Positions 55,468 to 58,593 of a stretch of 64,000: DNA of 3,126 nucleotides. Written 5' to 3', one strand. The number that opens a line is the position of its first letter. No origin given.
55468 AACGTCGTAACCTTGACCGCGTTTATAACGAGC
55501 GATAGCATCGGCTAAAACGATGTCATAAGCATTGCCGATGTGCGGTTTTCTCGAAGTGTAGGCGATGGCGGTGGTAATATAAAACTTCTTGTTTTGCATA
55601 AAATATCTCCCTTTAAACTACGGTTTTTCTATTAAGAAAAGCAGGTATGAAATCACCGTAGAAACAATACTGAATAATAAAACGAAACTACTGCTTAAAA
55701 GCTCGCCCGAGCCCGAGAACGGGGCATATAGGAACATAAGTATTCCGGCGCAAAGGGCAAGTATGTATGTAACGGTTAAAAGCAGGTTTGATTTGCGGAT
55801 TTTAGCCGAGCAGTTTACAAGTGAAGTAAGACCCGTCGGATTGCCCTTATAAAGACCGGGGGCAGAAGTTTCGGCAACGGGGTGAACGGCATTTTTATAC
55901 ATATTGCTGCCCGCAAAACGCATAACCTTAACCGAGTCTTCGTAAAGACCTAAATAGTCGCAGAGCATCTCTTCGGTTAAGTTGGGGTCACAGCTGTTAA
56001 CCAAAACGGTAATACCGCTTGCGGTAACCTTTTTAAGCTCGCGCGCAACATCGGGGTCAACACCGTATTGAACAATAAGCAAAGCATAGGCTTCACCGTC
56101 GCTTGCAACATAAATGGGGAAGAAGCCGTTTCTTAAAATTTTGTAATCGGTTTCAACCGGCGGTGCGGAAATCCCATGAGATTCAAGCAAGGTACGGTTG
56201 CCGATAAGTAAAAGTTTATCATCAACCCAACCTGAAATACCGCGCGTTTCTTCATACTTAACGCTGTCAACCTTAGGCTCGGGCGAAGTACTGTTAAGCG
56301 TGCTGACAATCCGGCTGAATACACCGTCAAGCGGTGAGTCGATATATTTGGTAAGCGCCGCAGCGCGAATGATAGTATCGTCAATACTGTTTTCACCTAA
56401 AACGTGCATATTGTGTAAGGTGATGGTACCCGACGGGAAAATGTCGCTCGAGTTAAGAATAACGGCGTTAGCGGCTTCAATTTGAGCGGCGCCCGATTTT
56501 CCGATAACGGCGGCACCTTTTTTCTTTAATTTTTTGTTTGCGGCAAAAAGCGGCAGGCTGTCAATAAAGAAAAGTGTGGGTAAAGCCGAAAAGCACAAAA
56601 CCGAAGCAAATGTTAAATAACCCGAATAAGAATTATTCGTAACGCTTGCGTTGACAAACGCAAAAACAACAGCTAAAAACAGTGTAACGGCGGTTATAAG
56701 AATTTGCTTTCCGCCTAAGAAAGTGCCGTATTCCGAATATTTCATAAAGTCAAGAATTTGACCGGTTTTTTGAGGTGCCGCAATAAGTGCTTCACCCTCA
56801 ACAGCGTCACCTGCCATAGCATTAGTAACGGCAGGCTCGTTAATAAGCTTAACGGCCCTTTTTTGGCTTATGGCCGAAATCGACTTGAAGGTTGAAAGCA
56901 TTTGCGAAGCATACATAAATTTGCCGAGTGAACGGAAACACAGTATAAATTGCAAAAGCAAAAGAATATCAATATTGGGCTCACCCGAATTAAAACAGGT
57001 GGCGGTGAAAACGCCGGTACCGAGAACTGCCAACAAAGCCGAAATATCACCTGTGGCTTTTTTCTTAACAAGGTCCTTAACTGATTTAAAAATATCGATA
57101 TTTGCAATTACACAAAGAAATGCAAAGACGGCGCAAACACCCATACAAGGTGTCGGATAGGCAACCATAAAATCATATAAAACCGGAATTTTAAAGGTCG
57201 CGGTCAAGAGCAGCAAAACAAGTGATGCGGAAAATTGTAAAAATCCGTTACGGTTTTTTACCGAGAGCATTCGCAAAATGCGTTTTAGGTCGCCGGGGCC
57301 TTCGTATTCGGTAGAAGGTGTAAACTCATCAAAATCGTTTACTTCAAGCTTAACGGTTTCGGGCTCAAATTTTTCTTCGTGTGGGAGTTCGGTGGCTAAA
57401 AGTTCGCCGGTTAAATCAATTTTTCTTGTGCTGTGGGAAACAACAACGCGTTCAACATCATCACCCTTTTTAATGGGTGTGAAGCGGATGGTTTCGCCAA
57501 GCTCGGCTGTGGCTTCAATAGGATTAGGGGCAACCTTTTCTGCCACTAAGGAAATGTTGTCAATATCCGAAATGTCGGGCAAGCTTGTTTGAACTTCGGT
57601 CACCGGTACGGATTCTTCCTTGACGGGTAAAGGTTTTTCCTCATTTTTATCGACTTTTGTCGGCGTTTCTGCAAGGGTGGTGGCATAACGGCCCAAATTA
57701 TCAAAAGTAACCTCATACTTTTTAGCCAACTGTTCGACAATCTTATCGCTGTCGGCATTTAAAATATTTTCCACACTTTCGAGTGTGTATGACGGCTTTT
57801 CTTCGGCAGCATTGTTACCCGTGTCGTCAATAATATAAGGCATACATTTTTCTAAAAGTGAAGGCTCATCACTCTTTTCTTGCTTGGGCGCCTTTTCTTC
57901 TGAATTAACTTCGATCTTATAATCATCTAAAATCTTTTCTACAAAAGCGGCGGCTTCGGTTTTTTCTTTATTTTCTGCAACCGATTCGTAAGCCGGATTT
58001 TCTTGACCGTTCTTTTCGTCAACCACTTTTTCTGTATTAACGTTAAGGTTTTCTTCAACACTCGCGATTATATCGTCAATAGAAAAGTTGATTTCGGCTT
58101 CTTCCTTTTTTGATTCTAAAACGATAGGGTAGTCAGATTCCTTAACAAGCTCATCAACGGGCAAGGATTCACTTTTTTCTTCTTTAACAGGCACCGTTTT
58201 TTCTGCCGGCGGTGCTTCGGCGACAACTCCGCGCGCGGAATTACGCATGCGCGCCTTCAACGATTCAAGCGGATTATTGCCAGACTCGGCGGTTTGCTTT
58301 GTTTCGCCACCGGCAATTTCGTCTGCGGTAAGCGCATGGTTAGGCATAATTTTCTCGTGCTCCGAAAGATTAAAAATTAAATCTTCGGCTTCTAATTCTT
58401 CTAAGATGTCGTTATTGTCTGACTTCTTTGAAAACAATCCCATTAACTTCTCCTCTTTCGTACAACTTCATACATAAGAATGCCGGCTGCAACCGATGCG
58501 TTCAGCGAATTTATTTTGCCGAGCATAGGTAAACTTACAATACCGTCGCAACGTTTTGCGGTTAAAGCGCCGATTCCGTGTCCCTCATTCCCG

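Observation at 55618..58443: P-type-ATPase-like pseudoenzyme with a long acidic tail, translationally coupled to rlmB and metG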

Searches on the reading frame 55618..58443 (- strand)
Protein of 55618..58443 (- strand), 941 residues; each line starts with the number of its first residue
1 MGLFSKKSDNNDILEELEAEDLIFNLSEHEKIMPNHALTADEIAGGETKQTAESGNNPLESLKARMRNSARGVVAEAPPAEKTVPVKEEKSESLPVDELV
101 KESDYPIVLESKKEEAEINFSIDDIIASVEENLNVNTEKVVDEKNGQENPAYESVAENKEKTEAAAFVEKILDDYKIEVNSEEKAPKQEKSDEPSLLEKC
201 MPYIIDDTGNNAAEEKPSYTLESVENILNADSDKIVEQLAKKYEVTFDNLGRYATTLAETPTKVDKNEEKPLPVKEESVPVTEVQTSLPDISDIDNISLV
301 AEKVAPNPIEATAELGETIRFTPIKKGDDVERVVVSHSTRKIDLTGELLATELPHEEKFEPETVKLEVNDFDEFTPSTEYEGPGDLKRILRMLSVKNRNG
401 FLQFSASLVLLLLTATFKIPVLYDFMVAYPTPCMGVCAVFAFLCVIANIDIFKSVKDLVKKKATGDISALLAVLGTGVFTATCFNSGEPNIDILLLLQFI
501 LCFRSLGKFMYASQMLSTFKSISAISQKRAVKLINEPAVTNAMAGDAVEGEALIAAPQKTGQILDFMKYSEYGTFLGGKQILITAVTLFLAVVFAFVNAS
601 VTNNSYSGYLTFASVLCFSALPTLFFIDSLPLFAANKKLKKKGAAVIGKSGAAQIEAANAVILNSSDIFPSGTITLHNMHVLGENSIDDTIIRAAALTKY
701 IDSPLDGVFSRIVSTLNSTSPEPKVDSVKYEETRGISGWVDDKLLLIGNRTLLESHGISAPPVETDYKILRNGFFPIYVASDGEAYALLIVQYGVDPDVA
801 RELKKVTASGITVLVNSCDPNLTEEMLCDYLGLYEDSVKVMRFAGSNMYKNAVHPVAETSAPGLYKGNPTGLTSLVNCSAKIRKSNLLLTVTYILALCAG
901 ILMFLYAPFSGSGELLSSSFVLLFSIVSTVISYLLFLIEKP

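Call 3: search_protein_families(library=pfam, proteins=[window:55618-58443:-], max_evalue=10)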
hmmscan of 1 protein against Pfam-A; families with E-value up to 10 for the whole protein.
window:55618-58443:- (941 aa): 3 families
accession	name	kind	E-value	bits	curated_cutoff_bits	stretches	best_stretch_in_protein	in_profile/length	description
PF09412.15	XendoU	-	0.034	13.8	32.3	1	133-201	24-93/262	Endoribonuclease XendoU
PF00216.26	Bac_DNA_binding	-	0.23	12.2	22.4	1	215-280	12-77/90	Bacterial DNA-binding protein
PF11844.13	DUF3364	-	4.7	8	27.4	0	95-124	10-39/56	Domain of unknown function (DUF3364)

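Call 4: search_protein_families(library=ncbifam, proteins=[window:55618-58443:-], max_evalue=10)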
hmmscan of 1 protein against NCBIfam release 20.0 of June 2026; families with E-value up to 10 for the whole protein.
window:55618-58443:- (941 aa): 3 families
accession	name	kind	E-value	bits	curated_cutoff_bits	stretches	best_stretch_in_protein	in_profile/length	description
NF007952.0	PRK10671.1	equivalog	1.1e-08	33.7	1316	1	660-833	523-693/838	copper-exporting P-type ATPase CopA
TIGR01525.1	ATPase-IB_hvy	subfamily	1.5e-07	30.6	346.25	1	585-833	175-426/560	heavy metal translocating P-type ATPase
TIGR02758.1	TraA_TIGR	equivalog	0.038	14.2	76.55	1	443-495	28-80/98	type IV conjugative transfer system pilin TraA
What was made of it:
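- On Curated family models (Pfam E1-E2_ATPase PF00122 and Hydrolase PF00702; NCBIfam CopA and ATPase-IB): NCBIfam scores are 33.7 bits against a cut-off of 1316, and 30.6 against 346 (call 4).
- Closest known: CopA-type P1B-1 Cu. Different: It scores 35 bits against a cut-off of 1316 for the CopA model (call 4).
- Checked: NCBIfam CopA and P1B models hit at E=1e-8 and 1.5e-7, far below their cut-offs (call 4).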

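Call 5: search_solved_structures(query=window:55618-58443:-, max_evalue=10, show_alignments=3)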
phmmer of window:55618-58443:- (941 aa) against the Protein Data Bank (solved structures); distinct sequences matched with E-value up to 10: 3.
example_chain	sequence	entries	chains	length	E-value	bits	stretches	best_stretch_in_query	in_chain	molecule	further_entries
3rfu_A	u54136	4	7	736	2.7e-08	35.6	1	592-841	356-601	Copper efflux ATPase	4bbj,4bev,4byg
3sky_A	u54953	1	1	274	1.1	10.4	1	681-841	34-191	Copper-exporting P-type ATPase B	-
3skx_A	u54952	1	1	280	1.2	10.4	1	681-841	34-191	Copper-exporting P-type ATPase B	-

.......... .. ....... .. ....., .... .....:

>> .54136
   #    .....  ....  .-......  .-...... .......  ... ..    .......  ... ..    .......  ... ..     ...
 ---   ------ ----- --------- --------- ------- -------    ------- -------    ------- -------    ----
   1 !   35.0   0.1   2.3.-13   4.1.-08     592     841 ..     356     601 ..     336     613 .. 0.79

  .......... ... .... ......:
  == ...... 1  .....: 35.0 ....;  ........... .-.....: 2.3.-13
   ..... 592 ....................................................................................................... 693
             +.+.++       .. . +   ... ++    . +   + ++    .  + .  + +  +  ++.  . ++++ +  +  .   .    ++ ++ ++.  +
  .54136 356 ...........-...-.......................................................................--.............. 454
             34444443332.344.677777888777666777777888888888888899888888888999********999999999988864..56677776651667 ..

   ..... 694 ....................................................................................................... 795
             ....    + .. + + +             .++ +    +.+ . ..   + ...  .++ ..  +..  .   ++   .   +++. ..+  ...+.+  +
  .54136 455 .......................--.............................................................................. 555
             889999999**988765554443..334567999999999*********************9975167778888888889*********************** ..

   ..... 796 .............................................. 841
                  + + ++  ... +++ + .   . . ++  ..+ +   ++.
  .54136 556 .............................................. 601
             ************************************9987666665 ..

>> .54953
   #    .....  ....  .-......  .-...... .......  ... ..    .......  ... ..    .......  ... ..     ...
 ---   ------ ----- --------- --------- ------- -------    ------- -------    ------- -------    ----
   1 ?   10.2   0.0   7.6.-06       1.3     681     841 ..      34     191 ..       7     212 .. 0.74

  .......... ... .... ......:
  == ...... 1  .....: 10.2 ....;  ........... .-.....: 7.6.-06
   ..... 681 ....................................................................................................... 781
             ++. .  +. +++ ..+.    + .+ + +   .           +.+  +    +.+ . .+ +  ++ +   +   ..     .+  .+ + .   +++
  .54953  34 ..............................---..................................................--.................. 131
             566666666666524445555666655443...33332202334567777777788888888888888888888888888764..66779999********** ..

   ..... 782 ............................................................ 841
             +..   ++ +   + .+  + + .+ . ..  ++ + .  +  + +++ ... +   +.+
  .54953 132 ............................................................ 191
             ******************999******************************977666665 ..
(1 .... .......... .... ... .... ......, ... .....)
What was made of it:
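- Checked: phmmer gives E=2.7e-8 to 3rfu_A (call 5).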

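Call 6: find_homologous_proteins(query=window:55618-58443:-, max_evalue=0.001)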
Query window:55618-58443:- (941 aa): 57 proteins with E <= 0.001 among 8000 candidates.
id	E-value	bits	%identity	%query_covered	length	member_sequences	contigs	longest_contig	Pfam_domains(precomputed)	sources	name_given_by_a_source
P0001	0.0e+0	2055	100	100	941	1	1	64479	-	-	-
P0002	1.3e-252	859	52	79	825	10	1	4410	-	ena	-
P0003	9.9e-243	826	50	80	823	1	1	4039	-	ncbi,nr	ncbi:MAG: cation-translocating P-type ATPase [Clostridia bacterium]|nr:cation-translocating P-type A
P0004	1.4e-241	822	50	81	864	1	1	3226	-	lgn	-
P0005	3.9e-201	689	45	88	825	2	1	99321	-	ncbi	-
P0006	9.4e-201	687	45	80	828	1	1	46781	-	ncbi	-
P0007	1.0e-200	687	44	86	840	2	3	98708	-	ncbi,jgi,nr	ncbi:MAG: hypothetical protein E7561_01995 [Ruminococcaceae bacterium]|nr:hypothetical protein [Osci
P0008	2.9e-200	686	46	81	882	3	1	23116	-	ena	-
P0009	3.9e-200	685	45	79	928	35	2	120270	-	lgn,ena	-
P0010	6.3e-200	685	45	81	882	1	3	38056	-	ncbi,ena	-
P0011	8.6e-200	684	45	80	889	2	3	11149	-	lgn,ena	-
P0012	9.3e-199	681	45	80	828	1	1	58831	-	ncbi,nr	ncbi:MAG: hypothetical protein PUF48_03470 [Oscillospiraceae bacterium]|nr:hypothetical protein [Osc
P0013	2.0e-198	680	45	80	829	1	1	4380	-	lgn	-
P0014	4.6e-198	678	44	86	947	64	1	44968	-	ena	-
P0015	1.3e-195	670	43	84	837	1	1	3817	-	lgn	-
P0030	8.0e-158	545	37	83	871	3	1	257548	-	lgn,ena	-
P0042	2.5e-125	438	35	84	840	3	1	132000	-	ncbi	-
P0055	2.0e-104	369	30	100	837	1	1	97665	-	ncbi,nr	ncbi:MAG: hypothetical protein U0M42_07865 [Acutalibacteraceae bacterium]|nr:hypothetical protein [A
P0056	6.1e-45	172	27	54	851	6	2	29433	-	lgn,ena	-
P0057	1.6e-6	45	21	53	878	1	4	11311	-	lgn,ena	-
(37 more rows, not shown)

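Call 13: find_encoding_contigs(protein=P0030, flank=6000, max_places=2)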
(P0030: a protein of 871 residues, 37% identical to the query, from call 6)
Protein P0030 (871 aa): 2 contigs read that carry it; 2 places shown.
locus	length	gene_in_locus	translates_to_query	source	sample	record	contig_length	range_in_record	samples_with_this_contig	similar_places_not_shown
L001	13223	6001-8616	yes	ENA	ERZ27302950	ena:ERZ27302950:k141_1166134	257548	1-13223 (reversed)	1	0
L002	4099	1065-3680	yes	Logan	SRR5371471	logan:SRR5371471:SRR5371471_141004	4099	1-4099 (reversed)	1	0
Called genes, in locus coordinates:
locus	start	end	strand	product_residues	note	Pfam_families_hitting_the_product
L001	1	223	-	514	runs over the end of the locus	PF13476:AAA_23 (weak), PF00005:ABC_tran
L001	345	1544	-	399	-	PF02608:Bmp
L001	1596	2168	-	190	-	PF00156:Pribosyltran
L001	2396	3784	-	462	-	PF03486:HI0933_like (faint), PF07992:Pyr_redox_2, PF21688:FAD-depend_C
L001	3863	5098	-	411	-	PF03952:Enolase_N, PF00113:Enolase_C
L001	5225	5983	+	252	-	PF08032:SpoU_sub_bind, PF00588:SpoU_methylase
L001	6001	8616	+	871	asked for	-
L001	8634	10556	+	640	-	PF00133:tRNA-synt_1, PF01406:tRNA-synt_1e (faint), PF01921:tRNA-synt_1f (faint), PF09334:tRNA-synt_1g, PF00133:tRNA-synt_1, PF19303:Anticodon_3, PF08264:Anticodon_1, PF01588:tRNA_bind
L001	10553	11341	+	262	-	PF01026:TatD_DNase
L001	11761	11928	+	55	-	-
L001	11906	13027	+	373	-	PF02463:SMC_N (faint), PF00005:ABC_tran, PF13304:AAA_21 (faint), PF13401:AAA_22 (weak), PF08402:TOBE_2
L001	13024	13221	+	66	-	?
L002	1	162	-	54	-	?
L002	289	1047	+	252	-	PF08032:SpoU_sub_bind, PF00588:SpoU_methylase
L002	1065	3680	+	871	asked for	-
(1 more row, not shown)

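Call 14: find_encoding_contigs(protein=P0055, flank=6000, max_places=1)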
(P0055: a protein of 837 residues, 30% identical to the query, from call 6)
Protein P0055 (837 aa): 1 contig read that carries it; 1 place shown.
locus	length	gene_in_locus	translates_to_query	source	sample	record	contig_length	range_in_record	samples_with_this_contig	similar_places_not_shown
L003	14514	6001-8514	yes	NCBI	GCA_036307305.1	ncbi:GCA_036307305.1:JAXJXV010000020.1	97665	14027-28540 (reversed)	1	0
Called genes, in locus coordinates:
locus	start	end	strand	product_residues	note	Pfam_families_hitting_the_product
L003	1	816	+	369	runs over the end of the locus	PF01926:MMR_HSR1, PF02421:FeoB_N, PF06071:YchF-GTPase_C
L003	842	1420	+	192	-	-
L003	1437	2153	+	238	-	PF04298:Zn_peptidase_2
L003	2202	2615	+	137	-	PF06541:ABC_trans_CmpB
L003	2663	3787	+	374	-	PF01168:Ala_racemase_N, PF00842:Ala_racemase_C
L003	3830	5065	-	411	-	PF03952:Enolase_N, PF00113:Enolase_C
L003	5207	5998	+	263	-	PF08032:SpoU_sub_bind, PF00588:SpoU_methylase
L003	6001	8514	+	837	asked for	-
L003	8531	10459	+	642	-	PF00133:tRNA-synt_1, PF01406:tRNA-synt_1e (faint), PF01921:tRNA-synt_1f (faint), PF09334:tRNA-synt_1g, PF00133:tRNA-synt_1, PF19303:Anticodon_3, PF08264:Anticodon_1, PF01588:tRNA_bind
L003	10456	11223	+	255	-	PF01026:TatD_DNase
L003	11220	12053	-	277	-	PF10114:PocR, PF12833:HTH_18, PF00165:HTH_AraC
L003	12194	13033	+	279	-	PF01261:AP_endonuc_2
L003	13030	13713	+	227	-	PF04029:2-ph_phosp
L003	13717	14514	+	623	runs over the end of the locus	PF02065:Melibiase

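Call 15: find_encoding_contigs(protein=P0056, flank=6000, max_places=2)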
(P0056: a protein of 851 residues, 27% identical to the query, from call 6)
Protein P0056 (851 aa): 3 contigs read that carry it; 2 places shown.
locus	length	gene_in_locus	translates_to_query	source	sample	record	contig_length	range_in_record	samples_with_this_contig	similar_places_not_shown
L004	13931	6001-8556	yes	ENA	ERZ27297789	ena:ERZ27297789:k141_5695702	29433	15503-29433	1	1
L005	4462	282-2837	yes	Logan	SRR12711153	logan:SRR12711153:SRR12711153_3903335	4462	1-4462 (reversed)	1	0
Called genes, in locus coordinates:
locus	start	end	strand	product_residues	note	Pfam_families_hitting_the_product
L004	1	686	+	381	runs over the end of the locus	PF01411:tRNA-synt_2c (weak), PF07973:tRNA_SAD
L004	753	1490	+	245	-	PF20772:TACO1_YebC_N, PF01709:Transcrip_reg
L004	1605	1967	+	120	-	PF00392:GntR, PF02082:Rrf2 (weak)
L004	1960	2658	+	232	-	PF00005:ABC_tran, PF02463:SMC_N (faint), PF13304:AAA_21 (faint)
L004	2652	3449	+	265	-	-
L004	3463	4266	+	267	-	-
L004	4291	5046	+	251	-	-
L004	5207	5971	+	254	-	PF08032:SpoU_sub_bind, PF00588:SpoU_methylase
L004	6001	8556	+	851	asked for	-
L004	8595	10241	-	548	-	PF14238:DUF4340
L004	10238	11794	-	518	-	PF23357:DUF7088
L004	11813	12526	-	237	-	PF12679:ABC2_membrane_2, PF13346:ABC2_membrane_5 (faint), PF12730:ABC2_membrane_4 (weak)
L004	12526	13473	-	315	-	PF00005:ABC_tran, PF13304:AAA_21 (faint)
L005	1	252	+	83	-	?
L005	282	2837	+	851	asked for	-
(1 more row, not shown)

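Call 16: find_encoding_contigs(protein=P0057, flank=6000, max_places=2)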
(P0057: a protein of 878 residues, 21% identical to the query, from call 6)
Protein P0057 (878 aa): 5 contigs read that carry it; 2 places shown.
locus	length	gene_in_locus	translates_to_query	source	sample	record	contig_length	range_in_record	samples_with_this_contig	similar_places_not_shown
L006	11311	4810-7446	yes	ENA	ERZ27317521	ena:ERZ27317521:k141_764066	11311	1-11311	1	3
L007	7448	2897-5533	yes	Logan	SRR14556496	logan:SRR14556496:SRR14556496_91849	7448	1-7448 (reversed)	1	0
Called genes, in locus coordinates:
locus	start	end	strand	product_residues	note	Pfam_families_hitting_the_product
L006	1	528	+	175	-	?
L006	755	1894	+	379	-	PF02492:cobW, PF07683:CobW_C (weak)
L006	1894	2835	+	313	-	PF02492:cobW (faint), PF21537:DUF1980_C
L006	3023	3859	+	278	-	PF12833:HTH_18, PF00165:HTH_AraC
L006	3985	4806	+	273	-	PF08032:SpoU_sub_bind, PF00588:SpoU_methylase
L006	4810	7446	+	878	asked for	-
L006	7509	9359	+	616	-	PF19864:Radical_SAM_N2, PF04055:Radical_SAM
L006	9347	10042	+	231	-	PF10105:DUF2344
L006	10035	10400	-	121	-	-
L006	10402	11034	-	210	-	PF04239:DUF421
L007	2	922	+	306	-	?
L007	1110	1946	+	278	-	PF12833:HTH_18, PF00165:HTH_AraC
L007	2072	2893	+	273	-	PF08032:SpoU_sub_bind, PF00588:SpoU_methylase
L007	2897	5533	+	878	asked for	-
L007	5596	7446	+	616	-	PF19864:Radical_SAM_N2, PF04055:Radical_SAM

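Call 17: find_encoding_contigs(protein=P0042, flank=6000, max_places=1)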
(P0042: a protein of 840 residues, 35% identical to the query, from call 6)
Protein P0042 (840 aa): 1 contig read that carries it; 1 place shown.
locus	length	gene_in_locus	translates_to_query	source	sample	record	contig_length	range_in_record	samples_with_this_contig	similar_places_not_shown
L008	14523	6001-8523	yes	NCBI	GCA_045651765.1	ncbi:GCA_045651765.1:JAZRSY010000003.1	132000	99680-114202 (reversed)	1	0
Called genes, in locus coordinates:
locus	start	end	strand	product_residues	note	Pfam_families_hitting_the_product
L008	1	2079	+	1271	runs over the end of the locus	PF02811:PHP, PF07733:DNA_pol3_alpha, PF17657:DNA_pol3_finger, PF14579:HHH_6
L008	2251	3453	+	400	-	PF07501:G5, PF01551:Peptidase_M23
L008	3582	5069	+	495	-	PF08903:DUF1846, PF20921:DUF1846_C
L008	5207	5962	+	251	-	PF08032:SpoU_sub_bind, PF00588:SpoU_methylase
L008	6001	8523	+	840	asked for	-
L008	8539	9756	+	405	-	PF04932:Wzy_C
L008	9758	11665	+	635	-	PF00133:tRNA-synt_1, PF01406:tRNA-synt_1e (faint), PF01921:tRNA-synt_1f (faint), PF09334:tRNA-synt_1g, PF00133:tRNA-synt_1, PF19303:Anticodon_3, PF08264:Anticodon_1, PF01588:tRNA_bind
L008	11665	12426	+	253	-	PF01026:TatD_DNase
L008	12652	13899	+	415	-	PF03952:Enolase_N, PF00113:Enolase_C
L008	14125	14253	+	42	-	-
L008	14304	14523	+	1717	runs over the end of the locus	PF00149:Metallophos (weak)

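Call 20: search_protein_families(library=pfam, alignment_id=A2, max_evalue=0.01)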
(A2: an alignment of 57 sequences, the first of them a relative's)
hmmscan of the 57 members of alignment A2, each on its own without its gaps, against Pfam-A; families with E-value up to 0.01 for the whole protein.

A. member 1, P0001 (941 aa): 0 families

B. families by the number of members that match (of 57 scanned): 4 families
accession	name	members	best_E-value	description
PF05975.17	EcsB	2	0.00062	Bacterial ABC transporter protein EcsB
PF01476.26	LysM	1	0.0041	LysM domain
PF17239.7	DUF5312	1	0.0042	Family of unknown function (DUF5312)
PF12322.14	T4_baseplate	1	0.0048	T4 bacteriophage base plate protein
